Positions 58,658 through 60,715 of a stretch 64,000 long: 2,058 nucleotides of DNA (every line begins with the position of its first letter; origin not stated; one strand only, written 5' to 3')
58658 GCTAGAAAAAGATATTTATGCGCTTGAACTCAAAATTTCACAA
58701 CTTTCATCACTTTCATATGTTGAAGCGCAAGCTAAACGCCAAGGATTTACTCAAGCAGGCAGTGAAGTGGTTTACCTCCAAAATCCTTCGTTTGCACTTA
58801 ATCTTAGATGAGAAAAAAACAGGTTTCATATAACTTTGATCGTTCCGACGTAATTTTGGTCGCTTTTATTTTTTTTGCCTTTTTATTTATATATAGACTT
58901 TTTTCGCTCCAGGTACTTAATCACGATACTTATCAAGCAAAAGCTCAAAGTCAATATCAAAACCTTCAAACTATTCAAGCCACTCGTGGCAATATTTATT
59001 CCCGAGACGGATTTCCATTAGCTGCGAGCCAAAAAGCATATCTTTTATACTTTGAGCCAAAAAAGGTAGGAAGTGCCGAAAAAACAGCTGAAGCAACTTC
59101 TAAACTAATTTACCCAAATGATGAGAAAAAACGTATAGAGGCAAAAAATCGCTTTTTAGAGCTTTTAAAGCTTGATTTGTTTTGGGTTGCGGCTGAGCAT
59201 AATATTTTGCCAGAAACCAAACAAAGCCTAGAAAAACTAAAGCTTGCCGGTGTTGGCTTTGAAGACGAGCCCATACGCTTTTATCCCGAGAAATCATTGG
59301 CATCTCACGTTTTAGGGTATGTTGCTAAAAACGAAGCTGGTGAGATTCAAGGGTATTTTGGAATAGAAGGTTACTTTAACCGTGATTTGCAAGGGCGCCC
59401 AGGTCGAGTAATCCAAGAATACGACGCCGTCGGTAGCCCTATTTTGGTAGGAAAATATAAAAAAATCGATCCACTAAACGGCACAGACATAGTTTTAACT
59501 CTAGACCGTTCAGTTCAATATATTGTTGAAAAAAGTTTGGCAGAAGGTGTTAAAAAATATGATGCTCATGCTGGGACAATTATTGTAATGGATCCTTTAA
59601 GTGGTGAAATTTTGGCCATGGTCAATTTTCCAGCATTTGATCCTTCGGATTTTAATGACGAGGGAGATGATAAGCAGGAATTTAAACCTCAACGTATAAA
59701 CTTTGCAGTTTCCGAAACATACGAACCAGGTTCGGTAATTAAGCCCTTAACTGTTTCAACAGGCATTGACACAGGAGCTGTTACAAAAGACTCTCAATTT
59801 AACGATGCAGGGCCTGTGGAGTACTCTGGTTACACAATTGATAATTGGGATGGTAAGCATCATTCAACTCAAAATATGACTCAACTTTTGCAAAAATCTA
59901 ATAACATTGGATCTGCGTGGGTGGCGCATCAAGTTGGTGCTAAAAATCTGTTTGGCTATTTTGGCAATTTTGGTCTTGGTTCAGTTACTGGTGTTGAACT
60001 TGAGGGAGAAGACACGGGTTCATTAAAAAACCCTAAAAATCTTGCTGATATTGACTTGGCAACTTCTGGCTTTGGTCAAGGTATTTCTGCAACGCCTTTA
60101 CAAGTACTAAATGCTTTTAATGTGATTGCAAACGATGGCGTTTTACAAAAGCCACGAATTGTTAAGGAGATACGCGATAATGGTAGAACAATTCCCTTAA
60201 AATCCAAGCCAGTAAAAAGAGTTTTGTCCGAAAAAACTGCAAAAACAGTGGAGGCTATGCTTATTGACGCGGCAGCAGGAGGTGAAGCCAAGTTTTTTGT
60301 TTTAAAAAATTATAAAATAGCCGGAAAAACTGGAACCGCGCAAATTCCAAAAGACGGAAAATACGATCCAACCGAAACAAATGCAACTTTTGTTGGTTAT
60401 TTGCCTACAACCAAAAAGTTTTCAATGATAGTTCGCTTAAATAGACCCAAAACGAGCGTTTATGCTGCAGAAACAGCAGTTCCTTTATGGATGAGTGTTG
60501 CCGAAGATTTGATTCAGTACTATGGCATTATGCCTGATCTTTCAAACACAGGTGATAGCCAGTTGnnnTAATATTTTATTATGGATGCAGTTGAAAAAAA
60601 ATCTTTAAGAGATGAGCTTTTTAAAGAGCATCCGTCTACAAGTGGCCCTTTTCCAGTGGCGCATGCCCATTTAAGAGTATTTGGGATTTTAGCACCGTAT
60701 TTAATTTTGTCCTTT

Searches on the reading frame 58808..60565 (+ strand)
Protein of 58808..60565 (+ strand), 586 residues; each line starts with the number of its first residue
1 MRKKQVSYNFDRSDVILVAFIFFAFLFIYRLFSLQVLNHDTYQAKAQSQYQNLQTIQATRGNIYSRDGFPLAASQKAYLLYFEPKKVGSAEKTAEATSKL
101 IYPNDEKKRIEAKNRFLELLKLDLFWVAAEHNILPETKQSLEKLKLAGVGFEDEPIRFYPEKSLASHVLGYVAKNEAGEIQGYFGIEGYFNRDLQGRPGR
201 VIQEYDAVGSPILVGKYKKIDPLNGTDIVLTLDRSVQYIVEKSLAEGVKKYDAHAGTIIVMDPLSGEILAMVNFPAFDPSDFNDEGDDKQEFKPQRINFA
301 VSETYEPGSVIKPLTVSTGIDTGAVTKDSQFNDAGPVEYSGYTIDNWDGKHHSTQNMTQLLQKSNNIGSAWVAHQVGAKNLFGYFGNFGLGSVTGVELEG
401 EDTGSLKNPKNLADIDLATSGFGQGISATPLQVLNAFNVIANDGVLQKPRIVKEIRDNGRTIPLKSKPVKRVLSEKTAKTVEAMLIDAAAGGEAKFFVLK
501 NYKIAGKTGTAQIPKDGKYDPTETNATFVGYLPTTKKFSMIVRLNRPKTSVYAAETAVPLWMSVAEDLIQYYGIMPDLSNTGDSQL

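Call 9: search_protein_families(library=pfam, proteins=[window:58808-60565:+], max_evalue=0.001)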
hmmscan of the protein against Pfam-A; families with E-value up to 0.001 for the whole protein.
window:58808-60565:+ (586 aa): 2 families
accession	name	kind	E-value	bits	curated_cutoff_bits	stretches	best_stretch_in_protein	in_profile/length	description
PF00905.27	Transpeptidase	-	6.4e-69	232.9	22.1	1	256-552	1-289/299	Penicillin binding protein transpeptidase domain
PF03717.20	PBP_dimer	-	3.3e-23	83.5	24.4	1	56-212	2-176/180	Penicillin-binding Protein dimerisation domain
